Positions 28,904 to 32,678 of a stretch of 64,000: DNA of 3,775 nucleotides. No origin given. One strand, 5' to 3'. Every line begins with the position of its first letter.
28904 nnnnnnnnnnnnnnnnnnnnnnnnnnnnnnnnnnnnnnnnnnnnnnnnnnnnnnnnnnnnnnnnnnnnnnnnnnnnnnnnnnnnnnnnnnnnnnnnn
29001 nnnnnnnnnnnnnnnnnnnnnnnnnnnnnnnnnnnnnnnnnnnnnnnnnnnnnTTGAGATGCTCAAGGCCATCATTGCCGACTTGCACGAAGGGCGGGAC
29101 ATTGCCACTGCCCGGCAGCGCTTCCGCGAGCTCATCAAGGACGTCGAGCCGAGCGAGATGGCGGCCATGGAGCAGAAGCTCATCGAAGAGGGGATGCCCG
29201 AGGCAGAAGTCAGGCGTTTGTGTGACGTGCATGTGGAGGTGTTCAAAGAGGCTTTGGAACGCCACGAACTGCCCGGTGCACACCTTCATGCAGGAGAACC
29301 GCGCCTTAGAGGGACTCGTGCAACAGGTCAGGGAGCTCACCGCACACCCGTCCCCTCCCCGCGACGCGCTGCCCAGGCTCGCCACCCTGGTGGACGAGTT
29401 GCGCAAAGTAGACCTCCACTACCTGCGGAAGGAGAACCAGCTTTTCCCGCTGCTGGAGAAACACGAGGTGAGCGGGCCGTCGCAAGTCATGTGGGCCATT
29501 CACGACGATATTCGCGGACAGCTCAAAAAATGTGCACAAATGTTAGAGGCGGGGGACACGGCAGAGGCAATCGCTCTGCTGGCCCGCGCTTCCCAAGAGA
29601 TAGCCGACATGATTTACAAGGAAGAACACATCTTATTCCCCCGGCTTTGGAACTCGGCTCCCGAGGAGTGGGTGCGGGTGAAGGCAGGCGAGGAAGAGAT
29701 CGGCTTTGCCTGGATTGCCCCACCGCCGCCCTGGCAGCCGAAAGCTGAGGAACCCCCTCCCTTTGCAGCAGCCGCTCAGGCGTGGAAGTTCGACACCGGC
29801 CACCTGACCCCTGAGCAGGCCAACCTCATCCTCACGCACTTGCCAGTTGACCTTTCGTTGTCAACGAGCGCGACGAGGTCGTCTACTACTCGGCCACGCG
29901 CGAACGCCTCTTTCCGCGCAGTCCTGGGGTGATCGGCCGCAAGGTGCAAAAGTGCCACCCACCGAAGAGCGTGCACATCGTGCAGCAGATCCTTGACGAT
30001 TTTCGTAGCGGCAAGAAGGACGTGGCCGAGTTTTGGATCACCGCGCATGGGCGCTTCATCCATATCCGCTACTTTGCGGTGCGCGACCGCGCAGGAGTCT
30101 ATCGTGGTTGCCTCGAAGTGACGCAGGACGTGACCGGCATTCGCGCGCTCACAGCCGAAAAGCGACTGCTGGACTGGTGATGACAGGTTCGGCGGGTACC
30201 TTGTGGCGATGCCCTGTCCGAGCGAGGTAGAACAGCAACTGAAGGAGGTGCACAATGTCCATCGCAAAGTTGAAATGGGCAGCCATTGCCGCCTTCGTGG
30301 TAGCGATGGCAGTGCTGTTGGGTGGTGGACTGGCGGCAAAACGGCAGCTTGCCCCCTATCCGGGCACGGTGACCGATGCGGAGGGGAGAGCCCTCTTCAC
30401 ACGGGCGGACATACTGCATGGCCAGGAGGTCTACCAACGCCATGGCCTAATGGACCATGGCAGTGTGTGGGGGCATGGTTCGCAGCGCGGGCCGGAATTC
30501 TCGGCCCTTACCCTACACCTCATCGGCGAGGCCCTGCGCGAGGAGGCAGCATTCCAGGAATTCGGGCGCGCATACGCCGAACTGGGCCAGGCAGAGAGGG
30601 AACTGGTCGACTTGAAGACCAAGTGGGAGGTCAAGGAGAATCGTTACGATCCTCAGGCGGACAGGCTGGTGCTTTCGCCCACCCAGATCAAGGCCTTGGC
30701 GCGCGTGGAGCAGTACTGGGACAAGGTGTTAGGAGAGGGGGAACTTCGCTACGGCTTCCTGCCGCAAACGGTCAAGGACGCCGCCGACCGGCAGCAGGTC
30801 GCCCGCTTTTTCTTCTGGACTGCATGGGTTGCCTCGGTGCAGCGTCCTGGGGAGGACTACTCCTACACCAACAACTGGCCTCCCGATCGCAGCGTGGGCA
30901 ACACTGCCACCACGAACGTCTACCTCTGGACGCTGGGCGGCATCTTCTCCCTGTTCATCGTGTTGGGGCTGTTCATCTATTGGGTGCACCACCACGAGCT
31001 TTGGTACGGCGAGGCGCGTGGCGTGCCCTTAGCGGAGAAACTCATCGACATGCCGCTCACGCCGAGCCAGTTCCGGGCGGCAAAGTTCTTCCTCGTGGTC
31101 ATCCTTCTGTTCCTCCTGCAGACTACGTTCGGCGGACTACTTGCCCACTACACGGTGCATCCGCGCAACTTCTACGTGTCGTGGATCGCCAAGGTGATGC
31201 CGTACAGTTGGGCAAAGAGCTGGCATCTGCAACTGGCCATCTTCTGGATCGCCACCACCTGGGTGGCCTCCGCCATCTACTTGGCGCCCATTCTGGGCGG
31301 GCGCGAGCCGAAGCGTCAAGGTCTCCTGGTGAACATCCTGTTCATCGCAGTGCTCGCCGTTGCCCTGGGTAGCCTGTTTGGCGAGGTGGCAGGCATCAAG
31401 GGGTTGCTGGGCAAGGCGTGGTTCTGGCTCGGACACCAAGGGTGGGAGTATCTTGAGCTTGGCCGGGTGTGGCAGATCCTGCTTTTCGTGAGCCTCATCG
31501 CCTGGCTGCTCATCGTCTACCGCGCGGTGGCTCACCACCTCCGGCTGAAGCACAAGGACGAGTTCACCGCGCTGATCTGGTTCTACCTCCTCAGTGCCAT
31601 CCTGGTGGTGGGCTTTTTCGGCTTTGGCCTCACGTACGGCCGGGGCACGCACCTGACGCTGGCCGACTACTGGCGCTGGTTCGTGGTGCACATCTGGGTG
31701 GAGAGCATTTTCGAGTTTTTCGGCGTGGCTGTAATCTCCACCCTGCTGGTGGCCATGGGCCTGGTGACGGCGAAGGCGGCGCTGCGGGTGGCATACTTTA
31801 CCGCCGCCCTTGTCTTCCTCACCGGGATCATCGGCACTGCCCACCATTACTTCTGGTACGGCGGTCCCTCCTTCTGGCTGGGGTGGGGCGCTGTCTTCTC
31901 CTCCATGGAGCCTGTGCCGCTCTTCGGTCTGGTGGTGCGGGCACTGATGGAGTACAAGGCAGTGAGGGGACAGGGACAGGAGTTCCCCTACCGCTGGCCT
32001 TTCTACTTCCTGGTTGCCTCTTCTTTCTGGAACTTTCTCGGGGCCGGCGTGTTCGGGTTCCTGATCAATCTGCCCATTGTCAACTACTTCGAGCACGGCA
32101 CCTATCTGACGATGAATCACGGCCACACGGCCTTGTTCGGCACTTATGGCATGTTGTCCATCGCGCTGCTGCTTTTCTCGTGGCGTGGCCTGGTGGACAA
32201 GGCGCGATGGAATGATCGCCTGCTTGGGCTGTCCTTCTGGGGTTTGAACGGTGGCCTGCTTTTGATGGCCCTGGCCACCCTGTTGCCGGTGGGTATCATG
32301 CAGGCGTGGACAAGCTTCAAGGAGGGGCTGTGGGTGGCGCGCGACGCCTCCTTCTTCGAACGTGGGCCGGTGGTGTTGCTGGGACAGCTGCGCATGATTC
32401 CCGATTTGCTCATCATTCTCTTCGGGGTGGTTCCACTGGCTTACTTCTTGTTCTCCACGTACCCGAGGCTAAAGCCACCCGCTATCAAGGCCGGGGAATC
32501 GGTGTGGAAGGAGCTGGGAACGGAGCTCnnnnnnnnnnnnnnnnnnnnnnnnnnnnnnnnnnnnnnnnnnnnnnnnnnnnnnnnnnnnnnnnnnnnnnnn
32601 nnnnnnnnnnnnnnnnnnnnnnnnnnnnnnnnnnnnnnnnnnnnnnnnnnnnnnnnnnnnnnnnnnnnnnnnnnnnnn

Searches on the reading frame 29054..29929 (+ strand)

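Call 10: search_protein_families(library=ncbifam, proteins=[window:29054-29929:+], max_evalue=0.01)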
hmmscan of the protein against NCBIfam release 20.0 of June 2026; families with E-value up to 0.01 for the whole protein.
window:29054-29929:+ (292 aa): 2 families
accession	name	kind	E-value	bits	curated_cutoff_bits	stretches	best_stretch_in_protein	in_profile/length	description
NF008221.0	PRK10992.1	equivalog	4.8e-05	23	254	0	99-163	109-173/220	iron-sulfur cluster repair protein YtfE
TIGR03652.1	FeS_repair_RIC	equivalog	0.0011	18.8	204.7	0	83-140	88-143/216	iron-sulfur cluster repair di-iron protein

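Call 43: search_protein_families(library=pfam, proteins=[window:29054-29929:+], max_evalue=1e-7)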
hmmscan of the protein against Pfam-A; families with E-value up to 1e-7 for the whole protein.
window:29054-29929:+ (292 aa): 1 family
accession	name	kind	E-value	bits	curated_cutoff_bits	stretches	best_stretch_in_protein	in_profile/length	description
PF01814.28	Hemerythrin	-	1.4e-18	68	25.3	1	74-198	2-127/127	Hemerythrin HHE cation binding domain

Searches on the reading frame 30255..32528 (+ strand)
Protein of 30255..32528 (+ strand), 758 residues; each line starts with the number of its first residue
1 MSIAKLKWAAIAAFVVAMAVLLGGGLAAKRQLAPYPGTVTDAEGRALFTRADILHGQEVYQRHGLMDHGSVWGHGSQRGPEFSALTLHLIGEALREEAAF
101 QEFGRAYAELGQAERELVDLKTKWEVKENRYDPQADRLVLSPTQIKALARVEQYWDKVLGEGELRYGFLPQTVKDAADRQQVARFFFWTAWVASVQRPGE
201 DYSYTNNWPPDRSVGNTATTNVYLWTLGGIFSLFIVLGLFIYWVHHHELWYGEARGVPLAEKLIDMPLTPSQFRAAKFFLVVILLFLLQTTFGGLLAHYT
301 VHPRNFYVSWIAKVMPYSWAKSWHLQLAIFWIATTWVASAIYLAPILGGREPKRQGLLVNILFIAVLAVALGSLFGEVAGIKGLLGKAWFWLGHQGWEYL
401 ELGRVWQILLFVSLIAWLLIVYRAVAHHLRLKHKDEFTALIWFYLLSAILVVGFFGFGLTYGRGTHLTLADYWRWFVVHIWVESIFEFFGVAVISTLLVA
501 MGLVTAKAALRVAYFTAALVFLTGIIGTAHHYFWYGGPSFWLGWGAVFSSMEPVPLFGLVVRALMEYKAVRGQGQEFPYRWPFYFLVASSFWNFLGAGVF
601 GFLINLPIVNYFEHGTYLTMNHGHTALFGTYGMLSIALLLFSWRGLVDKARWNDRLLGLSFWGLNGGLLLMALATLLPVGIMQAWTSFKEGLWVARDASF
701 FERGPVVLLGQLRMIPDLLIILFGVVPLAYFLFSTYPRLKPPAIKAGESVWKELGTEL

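Call 10: search_protein_families(library=ncbifam, proteins=[window:30255-32528:+], max_evalue=0.01)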
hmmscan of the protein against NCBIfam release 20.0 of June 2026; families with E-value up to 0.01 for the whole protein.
window:30255-32528:+ (758 aa): 0 families

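Call 43: search_protein_families(library=pfam, proteins=[window:30255-32528:+], max_evalue=1e-7)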
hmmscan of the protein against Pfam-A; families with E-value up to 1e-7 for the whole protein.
window:30255-32528:+ (758 aa): 2 families
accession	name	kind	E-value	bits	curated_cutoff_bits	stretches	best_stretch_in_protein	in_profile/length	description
PF22085.1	NorB_cytochrome_c-like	-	6.6e-55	186.7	29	1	36-210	1-181/181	Nitric oxide reductase subunit B, cytochrome c-like domain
PF00115.25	COX1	-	7e-55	187.1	34.8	1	276-686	4-407/436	Cytochrome C and Quinol oxidase polypeptide I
